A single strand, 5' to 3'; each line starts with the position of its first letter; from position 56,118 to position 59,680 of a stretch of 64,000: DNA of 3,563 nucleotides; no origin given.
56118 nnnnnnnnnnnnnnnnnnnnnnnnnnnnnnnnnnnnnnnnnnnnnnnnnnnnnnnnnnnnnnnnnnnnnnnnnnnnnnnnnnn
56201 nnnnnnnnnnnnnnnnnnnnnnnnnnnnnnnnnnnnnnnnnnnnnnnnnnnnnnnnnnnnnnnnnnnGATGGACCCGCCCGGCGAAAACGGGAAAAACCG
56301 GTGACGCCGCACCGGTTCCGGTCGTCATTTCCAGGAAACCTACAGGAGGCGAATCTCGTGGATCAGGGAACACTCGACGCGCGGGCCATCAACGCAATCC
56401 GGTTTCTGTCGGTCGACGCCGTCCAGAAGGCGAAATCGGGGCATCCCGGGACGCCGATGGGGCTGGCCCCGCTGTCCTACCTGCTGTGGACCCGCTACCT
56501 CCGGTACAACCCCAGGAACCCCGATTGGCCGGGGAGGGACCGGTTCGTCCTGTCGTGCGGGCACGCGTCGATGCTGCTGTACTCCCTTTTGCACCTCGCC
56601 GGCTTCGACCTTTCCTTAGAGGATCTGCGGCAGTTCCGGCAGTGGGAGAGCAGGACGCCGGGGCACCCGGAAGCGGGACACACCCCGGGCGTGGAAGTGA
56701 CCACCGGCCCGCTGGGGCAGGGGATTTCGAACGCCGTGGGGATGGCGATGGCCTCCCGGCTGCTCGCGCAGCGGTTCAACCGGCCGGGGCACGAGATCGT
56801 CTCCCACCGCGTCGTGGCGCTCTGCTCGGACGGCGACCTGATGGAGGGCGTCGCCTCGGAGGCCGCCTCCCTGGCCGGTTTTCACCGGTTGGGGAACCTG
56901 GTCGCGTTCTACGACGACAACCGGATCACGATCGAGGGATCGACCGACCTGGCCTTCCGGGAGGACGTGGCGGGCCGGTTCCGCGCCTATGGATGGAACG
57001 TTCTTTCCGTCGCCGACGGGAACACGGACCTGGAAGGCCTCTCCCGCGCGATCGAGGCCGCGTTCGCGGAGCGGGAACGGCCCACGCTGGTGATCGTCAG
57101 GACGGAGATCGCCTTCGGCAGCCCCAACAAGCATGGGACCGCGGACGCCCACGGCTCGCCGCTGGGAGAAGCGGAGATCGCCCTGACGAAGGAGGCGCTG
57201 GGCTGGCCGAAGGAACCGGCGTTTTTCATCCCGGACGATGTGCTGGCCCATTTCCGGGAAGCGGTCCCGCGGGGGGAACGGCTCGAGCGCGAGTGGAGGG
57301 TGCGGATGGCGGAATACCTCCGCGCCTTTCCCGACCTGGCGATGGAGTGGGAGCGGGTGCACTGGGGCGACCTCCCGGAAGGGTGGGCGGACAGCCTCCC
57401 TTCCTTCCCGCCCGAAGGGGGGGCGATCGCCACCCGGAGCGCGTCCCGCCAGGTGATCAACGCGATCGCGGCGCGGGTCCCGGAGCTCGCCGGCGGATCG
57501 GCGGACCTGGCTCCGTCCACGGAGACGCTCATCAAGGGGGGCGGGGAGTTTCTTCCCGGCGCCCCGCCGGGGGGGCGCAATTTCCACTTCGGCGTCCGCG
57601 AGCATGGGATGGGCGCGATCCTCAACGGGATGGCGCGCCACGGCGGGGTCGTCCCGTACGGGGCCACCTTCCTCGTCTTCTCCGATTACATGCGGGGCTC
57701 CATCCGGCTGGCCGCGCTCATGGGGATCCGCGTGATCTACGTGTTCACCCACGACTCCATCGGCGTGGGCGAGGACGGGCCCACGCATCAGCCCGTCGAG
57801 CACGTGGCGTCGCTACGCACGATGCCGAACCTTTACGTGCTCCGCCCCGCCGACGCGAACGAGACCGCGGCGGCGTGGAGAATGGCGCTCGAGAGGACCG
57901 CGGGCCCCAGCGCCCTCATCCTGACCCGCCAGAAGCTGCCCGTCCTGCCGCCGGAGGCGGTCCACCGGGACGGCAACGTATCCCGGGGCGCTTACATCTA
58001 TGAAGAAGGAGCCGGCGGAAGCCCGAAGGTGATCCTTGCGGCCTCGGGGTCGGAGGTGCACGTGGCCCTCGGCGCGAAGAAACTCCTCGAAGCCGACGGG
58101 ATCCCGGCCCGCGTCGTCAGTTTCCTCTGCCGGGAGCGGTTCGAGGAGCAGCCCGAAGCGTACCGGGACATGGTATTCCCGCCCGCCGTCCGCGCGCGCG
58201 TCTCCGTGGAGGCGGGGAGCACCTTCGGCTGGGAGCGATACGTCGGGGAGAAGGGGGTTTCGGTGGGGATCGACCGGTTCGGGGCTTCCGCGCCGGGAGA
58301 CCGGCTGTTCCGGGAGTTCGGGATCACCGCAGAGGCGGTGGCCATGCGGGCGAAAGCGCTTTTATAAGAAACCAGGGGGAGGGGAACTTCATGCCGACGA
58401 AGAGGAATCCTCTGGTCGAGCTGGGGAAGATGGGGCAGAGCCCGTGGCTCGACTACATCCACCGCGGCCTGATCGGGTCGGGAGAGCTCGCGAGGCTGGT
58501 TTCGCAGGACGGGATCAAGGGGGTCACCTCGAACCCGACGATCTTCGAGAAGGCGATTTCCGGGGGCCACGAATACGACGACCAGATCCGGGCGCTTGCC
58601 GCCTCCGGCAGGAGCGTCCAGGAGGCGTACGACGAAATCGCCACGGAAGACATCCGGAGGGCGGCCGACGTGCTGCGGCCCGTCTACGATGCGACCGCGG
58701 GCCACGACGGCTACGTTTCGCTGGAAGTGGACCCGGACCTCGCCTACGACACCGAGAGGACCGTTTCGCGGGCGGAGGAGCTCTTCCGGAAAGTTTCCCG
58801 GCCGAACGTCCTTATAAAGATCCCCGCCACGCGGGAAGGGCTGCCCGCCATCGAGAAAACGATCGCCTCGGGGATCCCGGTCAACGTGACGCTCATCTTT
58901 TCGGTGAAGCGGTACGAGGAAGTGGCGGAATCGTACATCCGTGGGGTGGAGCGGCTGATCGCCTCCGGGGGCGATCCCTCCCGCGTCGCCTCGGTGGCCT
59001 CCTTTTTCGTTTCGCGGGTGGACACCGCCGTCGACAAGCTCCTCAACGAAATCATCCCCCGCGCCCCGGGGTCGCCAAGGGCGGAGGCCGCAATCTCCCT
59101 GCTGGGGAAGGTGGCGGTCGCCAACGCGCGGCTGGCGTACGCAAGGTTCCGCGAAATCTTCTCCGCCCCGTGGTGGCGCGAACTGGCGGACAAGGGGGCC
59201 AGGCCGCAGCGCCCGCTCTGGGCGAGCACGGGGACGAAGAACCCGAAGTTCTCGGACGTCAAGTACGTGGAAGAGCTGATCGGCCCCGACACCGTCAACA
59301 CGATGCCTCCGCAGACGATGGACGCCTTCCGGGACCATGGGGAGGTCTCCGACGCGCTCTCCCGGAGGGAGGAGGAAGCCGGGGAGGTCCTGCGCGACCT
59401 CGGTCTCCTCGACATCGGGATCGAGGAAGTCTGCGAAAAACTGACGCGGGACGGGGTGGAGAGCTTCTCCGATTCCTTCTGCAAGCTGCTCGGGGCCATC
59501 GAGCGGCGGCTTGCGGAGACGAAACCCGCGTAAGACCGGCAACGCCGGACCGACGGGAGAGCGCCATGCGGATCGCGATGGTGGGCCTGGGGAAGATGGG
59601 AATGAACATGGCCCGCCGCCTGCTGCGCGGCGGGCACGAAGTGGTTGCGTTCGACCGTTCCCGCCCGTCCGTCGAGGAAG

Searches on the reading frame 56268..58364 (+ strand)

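Call 89: search_protein_families(library=pfam, proteins=[window:56268-58364:+], max_evalue=0.00001)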
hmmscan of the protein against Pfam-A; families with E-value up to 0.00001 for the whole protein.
window:56268-58364:+ (699 aa): 4 families
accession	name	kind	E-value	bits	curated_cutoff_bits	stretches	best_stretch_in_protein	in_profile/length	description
PF00456.26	Transketolase_N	-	6e-143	476.3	22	1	37-370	2-334/334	Transketolase, thiamine diphosphate binding domain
PF02779.29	Transket_pyr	-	6.3e-56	189.2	27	1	386-558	2-173/174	Transketolase, pyrimidine binding domain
PF22613.1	Transketolase_C_1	-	1.7e-39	134.9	27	1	574-687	1-113/113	Transketolase-like TK C-terminal domain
PF02780.25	Transketolase_C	-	1.1e-07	32.2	25.9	1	586-691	10-124/124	Transketolase, C-terminal domain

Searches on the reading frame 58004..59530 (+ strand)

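Call 89: search_protein_families(library=pfam, proteins=[window:58004-59530:+], max_evalue=0.00001)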
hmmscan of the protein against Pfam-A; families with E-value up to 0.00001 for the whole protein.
window:58004-59530:+ (509 aa): 1 family
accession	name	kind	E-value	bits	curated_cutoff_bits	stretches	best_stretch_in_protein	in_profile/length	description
PF00923.25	TAL_FSA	-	5.3e-84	282.4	27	1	148-498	2-284/285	Transaldolase/Fructose-6-phosphate aldolase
